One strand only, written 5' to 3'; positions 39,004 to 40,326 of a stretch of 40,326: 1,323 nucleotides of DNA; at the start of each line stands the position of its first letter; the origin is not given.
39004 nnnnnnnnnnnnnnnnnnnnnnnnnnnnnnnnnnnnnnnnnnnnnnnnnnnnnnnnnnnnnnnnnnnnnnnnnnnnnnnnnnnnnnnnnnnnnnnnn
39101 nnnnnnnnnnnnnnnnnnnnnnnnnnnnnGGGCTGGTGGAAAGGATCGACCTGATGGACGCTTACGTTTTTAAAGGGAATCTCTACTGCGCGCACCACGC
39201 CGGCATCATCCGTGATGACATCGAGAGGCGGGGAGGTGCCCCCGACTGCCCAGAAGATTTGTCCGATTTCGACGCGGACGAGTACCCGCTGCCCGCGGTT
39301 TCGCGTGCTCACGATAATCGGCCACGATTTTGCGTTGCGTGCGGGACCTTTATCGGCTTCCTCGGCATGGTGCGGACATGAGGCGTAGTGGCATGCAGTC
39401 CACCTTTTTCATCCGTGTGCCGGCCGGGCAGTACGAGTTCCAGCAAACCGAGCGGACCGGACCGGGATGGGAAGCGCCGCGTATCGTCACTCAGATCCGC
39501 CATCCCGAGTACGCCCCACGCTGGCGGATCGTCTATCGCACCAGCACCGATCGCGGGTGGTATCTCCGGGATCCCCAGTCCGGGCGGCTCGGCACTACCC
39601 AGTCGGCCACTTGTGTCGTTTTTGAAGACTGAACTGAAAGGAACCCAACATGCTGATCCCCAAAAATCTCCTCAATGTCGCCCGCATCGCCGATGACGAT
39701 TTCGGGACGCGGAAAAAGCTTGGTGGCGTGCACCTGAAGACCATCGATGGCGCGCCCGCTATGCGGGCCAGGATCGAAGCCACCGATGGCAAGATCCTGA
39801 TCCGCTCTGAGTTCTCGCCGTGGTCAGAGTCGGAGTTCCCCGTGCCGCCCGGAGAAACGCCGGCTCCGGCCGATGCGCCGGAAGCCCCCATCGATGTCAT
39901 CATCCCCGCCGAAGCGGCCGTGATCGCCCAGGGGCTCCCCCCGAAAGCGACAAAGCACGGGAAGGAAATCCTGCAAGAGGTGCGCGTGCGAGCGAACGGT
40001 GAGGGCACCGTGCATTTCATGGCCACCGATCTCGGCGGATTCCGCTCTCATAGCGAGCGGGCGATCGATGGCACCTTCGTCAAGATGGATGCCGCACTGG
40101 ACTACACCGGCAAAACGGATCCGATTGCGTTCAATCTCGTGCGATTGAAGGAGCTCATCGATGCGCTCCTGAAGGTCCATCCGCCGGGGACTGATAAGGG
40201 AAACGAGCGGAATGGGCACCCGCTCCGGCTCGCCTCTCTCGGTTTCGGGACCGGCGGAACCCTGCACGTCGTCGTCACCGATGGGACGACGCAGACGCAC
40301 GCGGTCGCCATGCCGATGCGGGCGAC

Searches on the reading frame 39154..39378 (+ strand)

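Call 25: search_protein_families(library=pfam, max_evalue=10, proteins=[window:39154-39378:+])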
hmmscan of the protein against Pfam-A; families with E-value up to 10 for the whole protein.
window:39154-39378:+ (75 aa): 1 family
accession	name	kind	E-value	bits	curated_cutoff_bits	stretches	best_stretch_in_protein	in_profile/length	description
PF11722.13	zf-TRM13_CCCH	-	0.32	11.1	20.9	1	6-16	19-29/29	CCCH zinc finger in TRM13 protein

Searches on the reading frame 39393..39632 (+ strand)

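Call 8: search_protein_families(library=pfam, max_evalue=1, proteins=[window:39394-39632:+])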
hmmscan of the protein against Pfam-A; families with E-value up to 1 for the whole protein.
window:39394-39632:+ (79 aa): 0 families

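Call 17: search_protein_families(library=phrogs, max_evalue=0.001, proteins=[window:39394-39632:+])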
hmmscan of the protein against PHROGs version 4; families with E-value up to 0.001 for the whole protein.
window:39394-39632:+ (79 aa): 0 families

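Call 25: search_protein_families(library=pfam, max_evalue=10, proteins=[window:39393-39629:+])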
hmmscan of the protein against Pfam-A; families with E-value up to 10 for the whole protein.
window:39393-39629:+ (79 aa): 1 family
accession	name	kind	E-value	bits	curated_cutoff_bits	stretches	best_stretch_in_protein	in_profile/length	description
PF03657.19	UPF0113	-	0.14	12.9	23.8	1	44-60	57-73/73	UPF0113 PUA domain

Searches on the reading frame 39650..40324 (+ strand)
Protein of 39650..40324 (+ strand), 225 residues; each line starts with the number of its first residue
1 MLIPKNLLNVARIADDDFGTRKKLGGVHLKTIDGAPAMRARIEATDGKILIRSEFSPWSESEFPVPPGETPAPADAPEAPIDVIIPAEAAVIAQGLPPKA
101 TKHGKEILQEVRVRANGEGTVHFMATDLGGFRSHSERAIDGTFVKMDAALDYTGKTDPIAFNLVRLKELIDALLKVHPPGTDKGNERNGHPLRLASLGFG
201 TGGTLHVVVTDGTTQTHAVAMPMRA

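Call 8: search_protein_families(library=pfam, max_evalue=1, proteins=[window:39650-40324:+])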
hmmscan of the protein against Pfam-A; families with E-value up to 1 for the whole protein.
window:39650-40324:+ (225 aa): 0 families

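Call 10: find_related_loci(query=window:39650-40324:+, collection=viral_contigs, flank=6000)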
Query window:39650-40324:+ (225 aa) in viral_contigs; peptide patterns used: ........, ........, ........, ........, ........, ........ (x = any residue, [..] = any of these).
7 stretches matched a pattern, but none encodes a relative of the query by tblastn (E <= 1e-3).

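Call 17: search_protein_families(library=phrogs, max_evalue=0.001, proteins=[window:39650-40324:+])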
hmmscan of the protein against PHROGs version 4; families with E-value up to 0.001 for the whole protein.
window:39650-40324:+ (225 aa): 1 family
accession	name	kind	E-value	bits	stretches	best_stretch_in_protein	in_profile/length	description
phrog_3007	-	DNA, RNA and nucleotide metabolism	0.00067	20.5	0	2-169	4-139/190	RusA-like Holliday junction resolvase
